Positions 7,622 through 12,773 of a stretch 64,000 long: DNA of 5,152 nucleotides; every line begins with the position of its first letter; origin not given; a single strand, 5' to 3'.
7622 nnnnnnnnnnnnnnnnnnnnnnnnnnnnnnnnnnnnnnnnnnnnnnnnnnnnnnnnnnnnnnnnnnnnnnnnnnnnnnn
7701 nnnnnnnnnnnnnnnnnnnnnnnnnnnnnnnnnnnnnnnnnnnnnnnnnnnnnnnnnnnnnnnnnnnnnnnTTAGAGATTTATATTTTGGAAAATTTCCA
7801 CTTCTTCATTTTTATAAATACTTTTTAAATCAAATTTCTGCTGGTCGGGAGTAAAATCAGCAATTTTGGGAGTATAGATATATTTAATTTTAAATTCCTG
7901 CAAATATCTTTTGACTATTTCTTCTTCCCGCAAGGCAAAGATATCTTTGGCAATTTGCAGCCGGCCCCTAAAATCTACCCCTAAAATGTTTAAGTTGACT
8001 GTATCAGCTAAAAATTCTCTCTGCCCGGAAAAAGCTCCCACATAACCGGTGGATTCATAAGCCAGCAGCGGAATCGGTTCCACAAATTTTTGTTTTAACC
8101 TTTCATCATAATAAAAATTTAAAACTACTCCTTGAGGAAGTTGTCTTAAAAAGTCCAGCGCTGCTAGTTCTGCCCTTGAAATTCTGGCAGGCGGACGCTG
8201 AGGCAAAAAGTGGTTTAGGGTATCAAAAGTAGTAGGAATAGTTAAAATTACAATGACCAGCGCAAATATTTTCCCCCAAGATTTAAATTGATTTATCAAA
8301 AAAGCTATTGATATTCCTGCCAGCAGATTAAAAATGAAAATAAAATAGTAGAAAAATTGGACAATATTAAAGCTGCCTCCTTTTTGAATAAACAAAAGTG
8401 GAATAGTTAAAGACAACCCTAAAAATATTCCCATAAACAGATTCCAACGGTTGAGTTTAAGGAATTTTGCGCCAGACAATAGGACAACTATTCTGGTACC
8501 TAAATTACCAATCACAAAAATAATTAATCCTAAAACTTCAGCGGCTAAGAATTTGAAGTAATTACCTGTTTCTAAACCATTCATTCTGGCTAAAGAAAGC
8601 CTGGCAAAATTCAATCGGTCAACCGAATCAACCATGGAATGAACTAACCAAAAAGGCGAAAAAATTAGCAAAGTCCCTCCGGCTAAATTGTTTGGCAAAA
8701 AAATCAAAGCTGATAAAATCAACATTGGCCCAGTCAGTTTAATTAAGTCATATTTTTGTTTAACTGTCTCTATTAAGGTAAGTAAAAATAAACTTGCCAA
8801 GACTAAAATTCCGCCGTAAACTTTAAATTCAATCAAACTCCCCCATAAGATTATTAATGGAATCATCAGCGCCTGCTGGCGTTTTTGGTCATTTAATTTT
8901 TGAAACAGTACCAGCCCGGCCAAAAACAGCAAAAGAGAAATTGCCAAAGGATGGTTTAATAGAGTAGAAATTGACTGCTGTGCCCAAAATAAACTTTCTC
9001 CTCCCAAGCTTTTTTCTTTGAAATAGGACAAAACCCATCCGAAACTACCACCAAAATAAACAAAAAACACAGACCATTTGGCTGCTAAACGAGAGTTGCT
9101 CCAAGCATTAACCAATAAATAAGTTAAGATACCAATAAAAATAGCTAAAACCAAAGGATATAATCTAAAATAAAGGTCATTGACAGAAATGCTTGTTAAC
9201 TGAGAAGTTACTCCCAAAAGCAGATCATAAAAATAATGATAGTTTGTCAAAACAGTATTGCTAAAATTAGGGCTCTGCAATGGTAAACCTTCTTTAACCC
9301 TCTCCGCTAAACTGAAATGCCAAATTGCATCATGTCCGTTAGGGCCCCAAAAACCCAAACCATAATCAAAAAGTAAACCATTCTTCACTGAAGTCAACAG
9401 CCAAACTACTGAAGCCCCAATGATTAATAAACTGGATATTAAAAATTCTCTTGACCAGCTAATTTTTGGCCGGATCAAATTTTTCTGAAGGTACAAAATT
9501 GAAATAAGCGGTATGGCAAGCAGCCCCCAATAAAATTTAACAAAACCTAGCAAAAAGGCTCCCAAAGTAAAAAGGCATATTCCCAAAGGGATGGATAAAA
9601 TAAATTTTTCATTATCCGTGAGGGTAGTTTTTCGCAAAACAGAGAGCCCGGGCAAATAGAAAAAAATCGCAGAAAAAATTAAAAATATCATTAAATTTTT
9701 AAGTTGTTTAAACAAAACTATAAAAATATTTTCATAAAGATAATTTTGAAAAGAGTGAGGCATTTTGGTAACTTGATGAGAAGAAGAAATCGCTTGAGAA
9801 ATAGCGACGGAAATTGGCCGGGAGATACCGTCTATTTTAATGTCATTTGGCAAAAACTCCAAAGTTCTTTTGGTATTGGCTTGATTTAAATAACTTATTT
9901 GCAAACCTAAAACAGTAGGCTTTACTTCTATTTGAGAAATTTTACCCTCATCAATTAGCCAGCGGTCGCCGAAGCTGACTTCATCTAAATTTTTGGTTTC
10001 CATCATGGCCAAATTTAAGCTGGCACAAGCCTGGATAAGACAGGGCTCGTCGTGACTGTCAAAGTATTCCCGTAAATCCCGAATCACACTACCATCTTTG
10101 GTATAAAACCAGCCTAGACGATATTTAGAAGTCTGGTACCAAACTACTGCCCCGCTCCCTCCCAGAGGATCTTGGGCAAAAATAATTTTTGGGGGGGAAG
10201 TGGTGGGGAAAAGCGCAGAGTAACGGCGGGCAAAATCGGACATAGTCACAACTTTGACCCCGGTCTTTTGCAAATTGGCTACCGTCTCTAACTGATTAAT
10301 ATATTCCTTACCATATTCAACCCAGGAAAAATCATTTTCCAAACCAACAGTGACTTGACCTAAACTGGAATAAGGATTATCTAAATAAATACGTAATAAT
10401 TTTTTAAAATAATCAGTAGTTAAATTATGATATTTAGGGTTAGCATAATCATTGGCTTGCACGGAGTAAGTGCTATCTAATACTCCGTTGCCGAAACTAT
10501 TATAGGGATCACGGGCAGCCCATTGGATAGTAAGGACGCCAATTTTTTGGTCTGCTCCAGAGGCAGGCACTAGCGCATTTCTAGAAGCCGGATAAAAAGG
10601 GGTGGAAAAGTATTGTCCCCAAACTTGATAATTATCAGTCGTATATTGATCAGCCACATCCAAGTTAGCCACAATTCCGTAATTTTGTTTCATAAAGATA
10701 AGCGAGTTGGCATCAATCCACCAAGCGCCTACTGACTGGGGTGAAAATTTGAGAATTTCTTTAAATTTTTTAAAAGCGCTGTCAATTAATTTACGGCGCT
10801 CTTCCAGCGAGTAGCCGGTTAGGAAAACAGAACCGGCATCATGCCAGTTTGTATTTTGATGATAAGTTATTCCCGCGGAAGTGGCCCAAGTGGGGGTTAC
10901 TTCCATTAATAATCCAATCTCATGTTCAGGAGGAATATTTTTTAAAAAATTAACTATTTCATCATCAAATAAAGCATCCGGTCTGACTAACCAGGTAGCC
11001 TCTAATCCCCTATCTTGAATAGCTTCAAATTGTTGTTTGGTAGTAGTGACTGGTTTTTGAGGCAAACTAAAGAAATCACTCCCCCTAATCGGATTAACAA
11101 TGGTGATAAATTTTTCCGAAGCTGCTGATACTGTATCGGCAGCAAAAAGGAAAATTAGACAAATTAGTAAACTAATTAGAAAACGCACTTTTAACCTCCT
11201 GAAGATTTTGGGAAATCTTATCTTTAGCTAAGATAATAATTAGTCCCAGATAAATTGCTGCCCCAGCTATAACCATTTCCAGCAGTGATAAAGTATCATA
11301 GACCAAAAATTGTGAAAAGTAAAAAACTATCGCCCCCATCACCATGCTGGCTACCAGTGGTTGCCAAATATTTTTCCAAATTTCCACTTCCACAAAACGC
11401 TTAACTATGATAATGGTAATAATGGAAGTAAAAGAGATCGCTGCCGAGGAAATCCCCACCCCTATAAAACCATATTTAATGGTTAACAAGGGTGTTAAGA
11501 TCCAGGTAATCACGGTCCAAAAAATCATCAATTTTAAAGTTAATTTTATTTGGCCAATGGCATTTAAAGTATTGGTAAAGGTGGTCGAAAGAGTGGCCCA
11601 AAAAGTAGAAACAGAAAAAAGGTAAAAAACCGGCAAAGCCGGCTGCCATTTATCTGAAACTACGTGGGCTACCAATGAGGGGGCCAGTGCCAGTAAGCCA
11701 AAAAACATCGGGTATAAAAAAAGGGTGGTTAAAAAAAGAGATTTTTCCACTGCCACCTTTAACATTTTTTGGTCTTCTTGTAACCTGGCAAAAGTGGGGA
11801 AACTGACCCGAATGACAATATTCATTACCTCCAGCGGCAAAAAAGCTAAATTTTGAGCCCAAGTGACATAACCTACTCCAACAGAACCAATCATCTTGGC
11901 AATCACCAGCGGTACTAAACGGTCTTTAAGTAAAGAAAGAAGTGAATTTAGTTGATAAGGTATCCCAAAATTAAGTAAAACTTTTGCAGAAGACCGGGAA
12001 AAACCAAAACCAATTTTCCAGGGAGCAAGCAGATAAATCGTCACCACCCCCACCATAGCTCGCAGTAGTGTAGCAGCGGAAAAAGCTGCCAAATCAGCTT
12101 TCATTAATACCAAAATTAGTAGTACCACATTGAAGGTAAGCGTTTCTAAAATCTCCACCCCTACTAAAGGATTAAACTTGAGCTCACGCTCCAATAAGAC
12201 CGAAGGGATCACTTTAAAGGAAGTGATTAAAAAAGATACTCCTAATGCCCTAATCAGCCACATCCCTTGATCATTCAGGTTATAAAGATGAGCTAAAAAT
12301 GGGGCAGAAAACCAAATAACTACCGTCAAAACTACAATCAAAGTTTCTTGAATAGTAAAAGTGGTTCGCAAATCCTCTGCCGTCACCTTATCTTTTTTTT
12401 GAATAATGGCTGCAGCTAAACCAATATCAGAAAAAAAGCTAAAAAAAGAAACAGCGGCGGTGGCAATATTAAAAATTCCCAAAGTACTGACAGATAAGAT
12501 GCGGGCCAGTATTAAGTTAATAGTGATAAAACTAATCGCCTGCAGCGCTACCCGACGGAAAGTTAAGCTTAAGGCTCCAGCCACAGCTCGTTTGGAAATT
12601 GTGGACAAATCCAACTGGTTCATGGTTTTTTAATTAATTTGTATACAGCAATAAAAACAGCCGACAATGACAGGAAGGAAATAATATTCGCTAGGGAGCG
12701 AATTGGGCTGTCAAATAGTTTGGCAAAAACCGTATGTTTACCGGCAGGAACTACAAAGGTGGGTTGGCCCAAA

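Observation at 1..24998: A 25-kb single-strand glycosylation super-operon with complete lipid-carrier logic but no rfbD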

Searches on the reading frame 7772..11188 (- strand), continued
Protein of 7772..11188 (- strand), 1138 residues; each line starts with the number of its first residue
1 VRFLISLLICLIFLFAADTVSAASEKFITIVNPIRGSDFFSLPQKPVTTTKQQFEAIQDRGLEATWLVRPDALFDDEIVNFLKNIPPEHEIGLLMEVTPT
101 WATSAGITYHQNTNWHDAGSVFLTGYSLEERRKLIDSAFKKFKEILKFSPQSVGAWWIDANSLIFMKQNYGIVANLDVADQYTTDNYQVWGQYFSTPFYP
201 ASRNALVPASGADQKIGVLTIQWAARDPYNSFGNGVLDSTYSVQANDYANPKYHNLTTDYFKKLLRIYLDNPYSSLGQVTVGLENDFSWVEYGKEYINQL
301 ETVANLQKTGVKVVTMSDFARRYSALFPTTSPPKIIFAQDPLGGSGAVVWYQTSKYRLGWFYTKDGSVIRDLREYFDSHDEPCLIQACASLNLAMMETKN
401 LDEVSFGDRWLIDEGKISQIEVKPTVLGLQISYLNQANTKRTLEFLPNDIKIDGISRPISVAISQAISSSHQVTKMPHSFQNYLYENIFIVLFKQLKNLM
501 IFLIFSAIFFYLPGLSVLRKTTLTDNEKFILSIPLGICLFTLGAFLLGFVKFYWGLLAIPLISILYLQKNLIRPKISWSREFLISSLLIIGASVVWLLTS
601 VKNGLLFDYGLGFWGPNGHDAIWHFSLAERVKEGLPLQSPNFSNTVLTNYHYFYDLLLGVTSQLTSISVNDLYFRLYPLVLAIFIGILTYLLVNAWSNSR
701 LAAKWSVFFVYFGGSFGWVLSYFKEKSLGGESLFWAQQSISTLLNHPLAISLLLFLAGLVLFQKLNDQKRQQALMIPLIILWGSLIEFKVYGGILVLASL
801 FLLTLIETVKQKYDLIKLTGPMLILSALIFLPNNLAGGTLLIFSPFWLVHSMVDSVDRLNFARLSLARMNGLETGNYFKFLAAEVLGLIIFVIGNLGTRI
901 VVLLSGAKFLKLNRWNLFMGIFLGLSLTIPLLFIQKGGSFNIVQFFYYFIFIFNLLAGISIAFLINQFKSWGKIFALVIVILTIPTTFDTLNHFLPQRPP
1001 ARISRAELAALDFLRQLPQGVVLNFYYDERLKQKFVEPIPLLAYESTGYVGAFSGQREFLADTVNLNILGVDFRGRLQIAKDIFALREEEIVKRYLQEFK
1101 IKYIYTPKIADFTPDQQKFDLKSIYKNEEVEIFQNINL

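Call 50: fold_search(model_id=the predicted structure, library=pdb)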
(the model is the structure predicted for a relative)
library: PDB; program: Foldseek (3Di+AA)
matches with E <= 10: 432; with E <= 0.001: 29
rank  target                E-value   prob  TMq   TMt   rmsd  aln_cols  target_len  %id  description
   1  3lm3                  1.2e-10  1.00  0.26  0.64   5.5       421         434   16  Crystal structure of a putative glycoside hydrolase/deacetylase (bdi_3119) from parabacteroides distasonis at 1.44 A res (released 2010-02-16)
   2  7e9s_A                3.2e-09  1.00  0.27  0.34  13.0       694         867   13  Archaeal oligosaccharyltransferase AglB from Archaeoglobus fulgidus in complex with an inhibitory peptide and a dolich (released 2021-09-08)
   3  9n9j_I                6.5e-09  1.00  0.30  0.45  13.8       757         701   11  Structure of a GRP94 folding intermediate engaged with a CCDC134- and FKBP11-bound secretory translocon (released 2025-11-19)
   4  3waj                  1.3e-08  1.00  0.27  0.36  15.0       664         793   13  Crystal structure of the Archaeoglobus fulgidus oligosaccharyltransferase (O29867_ARCFU) complex with Zn and sulfate (released 2013-10-30)
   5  8b6l_I                2.0e-08  1.00  0.30  0.46  13.9       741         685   11  Subtomogram average of the human Sec61-TRAP-OSTA-translocon (released 2022-12-07)
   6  7oci_F                5.2e-08  1.00  0.30  0.49  12.7       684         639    9  Cryo-EM structure of yeast Ost6p containing oligosaccharyltransferase complex (released 2022-02-16)
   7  8age_A                7.7e-08  1.00  0.28  0.45  12.9       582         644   10  Structure of yeast oligosaccharylransferase complex with acceptor peptide bound (released 2022-12-07)
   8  6ezn_F                1.0e-07  1.00  0.29  0.46  12.1       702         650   10  Cryo-EM structure of the yeast oligosaccharyltransferase (OST) complex (released 2018-01-17)
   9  8pn9_A                2.2e-07  1.00  0.30  0.48  13.8       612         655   12  Structure of human oligosaccharyltransferase OST-A complex bound to NGI-1 (released 2024-05-08)
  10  6s7t_A                2.3e-07  1.00  0.28  0.42  14.7       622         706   10  Cryo-EM structure of human oligosaccharyltransferase complex OST-B (released 2019-12-18)
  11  8agc_A                3.2e-07  1.00  0.27  0.41  13.4       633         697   10  Structure of yeast oligosaccharylransferase complex with lipid-linked oligosaccharide and non-acceptor peptide bound (released 2022-12-07)
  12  6s7o_A                3.6e-07  1.00  0.29  0.47  13.3       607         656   12  Cryo-EM structure of human oligosaccharyltransferase complex OST-A (released 2019-12-18)
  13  8agb_A                3.8e-07  1.00  0.29  0.48  11.8       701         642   10  Structure of yeast oligosaccharylransferase complex with lipid-linked oligosaccharide bound (released 2022-12-07)
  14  6c26_A                5.6e-07  1.00  0.27  0.44  12.5       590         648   11  The Cryo-EM structure of a eukaryotic oligosaccharyl transferase complex (released 2018-01-31)
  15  6ftg_5                8.0e-07  1.00  0.28  0.45  13.4       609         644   13  Subtomogram average of OST-containing ribosome-translocon complexes from canine rough microsomal membranes (released 2018-03-21)
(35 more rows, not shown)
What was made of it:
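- On STT3/AglB/PglB oligosaccharyltransferase (for g7): Foldseek gives AglB at 3e-9 and more than ten STT3 chains at 1e-8 to 1e-6, all with probability 1.0 but TM-scores of 0.27–0.30 normalised on the query (call 50).
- On CE4 polysaccharide deacetylase (for the N-terminal domain of g7): The fold resembles 3LM3 and CE4 enzymes (call 50).
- Closest known: Archaeal Agl N-glycosylation pathway and STT3/AglB/PglB oligosaccharyltransferases. Same: The membrane part of g7 is structurally closest to AglB and STT3 (call 50).
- The best structural matches of the membrane part of g7 are AglB and STT3 oligosaccharyltransferases (call 50).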

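Call 74: search_solved_structures(query=A1, max_evalue=1)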
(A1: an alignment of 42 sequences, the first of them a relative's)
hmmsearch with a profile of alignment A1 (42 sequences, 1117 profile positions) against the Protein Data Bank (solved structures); distinct sequences matched with E-value up to 1: 8.
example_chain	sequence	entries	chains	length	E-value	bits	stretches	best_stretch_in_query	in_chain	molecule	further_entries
6y2w_A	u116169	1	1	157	0.0074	17.3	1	374-468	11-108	Low molecular weight phosphotyrosine protein phosphatase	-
5jnv_A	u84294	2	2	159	0.0085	17.1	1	374-466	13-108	Low molecular weight phosphotyrosine protein phosphatase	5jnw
1xww_A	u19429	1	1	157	0.013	16.5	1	374-468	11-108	Low molecular weight phosphotyrosine protein phosphatase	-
1bvh_A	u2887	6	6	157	0.013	16.5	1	374-466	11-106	ACID PHOSPHATASE | TYROSINE PHOSPHATASE | LOW MOLECULAR WEIGHT PHOSPHOTYROSINE PROTEIN PHOSPHATASE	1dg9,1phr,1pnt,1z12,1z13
1c0e_A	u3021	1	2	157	0.019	16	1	374-466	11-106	PROTEIN (TYROSINE PHOSPHATASE (ORTHOPHOSPHORIC MONOESTER PHOSPHOHYDROLASE))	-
6y2v_A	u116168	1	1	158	0.048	14.6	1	375-468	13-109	Low molecular weight phosphotyrosine protein phosphatase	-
3lm3_A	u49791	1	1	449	0.099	13.6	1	148-224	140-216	uncharacterized protein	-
5th9_H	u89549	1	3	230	0.71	10.7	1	510-600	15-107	GS-5745 Fab heavy chain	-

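Call 91: search_protein_representatives(protein=window:7772-11188:-)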
Query: 1138 residues. Proteins with E-value up to 0.001 (for the whole library): 1906; up to 1e-10: 1551; up to 1e-30: 740. The best 150 are listed.
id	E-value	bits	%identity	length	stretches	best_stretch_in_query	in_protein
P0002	0.0e+00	2055.9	78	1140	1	1-1138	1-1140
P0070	0.0e+00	1056.3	46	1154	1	5-1134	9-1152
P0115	0.0e+00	1024.4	45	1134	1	8-1134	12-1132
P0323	1.4e-288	976.8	45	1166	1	2-1134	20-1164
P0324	1.2e-281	953.9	43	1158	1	3-1133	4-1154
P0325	4.7e-281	952.0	43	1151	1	5-1136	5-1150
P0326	2.2e-268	910.0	42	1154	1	3-1133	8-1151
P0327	2.1e-250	850.4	39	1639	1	4-1137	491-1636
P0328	1.7e-244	830.9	48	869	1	1-863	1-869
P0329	1.4e-241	821.2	39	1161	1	3-1134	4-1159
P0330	2.3e-233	794.0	57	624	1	5-627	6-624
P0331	1.4e-230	784.8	45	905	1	7-892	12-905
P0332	1.2e-209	715.5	41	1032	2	583-1134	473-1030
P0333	3.2e-209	714.1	37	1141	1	14-1134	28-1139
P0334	4.9e-204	696.9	41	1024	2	587-1134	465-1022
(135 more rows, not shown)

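Call 93: search_protein_families(library=pfam, proteins=[L004:14311-16701:+, L003:14366-16762:+, L004:5581-7251:+, L004:20100-21362:+], max_evalue=1)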
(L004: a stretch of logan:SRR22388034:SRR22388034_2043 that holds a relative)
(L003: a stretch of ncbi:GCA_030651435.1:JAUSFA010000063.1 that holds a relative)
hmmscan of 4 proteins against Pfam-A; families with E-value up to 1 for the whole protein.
L004:14311-16701:+ (796 aa): 2 families
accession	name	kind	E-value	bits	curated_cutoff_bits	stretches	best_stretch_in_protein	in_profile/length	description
PF09586.16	YfhO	-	1.1e-18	67.6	28.5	2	109-670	73-616/835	Bacterial membrane protein YfhO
PF13231.12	PMT_2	-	0.016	15.9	26.1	1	130-255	27-151/160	Dolichyl-phosphate-mannose-protein mannosyltransferase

L003:14366-16762:+ (798 aa): 1 family
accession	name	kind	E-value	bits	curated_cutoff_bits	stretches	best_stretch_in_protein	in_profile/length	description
PF09586.16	YfhO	-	6.6e-12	45.1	28.5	2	712-777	770-835/835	Bacterial membrane protein YfhO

L004:5581-7251:+ (556 aa): 1 family
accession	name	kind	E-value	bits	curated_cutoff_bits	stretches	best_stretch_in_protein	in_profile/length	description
PF10131.15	PTPS_related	-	5.7e-06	25.5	26.4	1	72-291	1-211/621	6-pyruvoyl-tetrahydropterin synthase related domain; membrane protein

L004:20100-21362:+ (420 aa): 1 family
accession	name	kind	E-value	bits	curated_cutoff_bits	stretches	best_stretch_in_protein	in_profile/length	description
PF09594.16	GT87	-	1.6e-07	31.8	25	1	117-354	28-230/237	Glycosyltransferase family 87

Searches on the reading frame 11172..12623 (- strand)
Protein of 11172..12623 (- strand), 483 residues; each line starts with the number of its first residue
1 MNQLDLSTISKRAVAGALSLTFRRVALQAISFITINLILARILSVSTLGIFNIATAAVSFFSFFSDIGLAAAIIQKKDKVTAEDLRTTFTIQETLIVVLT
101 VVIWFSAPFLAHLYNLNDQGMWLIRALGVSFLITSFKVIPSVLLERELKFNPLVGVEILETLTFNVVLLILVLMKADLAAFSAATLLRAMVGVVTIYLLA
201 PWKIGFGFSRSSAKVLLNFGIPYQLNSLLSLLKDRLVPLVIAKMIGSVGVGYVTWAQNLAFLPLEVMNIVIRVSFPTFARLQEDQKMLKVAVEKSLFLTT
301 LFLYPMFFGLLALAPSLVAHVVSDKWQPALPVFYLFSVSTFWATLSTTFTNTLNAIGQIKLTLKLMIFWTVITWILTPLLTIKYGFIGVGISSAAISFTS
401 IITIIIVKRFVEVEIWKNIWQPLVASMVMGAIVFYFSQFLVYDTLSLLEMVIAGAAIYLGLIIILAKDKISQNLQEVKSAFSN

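Call 6: search_protein_families(library=pfam, proteins=[window:11172-12623:-], max_evalue=0.01)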
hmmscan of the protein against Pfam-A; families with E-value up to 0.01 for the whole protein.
window:11172-12623:- (483 aa): 2 families
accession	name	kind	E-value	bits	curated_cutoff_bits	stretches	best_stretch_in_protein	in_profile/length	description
PF13440.11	Polysacc_synt_3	-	1e-54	186.2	23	1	38-330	1-292/293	Polysaccharide biosynthesis protein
PF01943.22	Polysacc_synt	-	6.8e-25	88.5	28.2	1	15-282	3-274/274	Polysaccharide biosynthesis protein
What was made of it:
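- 11172..12623 (-): g8: Wzx-type MOP flippase. It overlaps the start of g7 by 17 nt. Polysacc_synt_3 at 1e-54 (call 6).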

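Call 78: search_protein_families(library=ncbifam, proteins=[window:11172-12623:-], max_evalue=0.00001)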
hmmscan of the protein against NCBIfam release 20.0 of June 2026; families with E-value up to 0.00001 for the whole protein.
window:11172-12623:- (483 aa): 3 families
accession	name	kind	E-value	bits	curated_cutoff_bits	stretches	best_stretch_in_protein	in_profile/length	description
NF007773.0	PRK10459.1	equivalog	3.2e-49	168.3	273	1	9-475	3-476/492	MOP flippase family protein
NF047674.1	TeichurnBiosyTuaB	equivalog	3.5e-33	115.4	580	1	9-462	4-466/469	teichuronic acid biosynthesis protein TuaB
NF058658.1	Oglyco_Wzx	exception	2.4e-25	89.5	720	1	29-466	25-464/478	O-glycosylation flippase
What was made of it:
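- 11172..12623 (-): NCBIfam hits: MOP flippase 3e-49, TuaB, O-glycosylation flippase (call 78).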
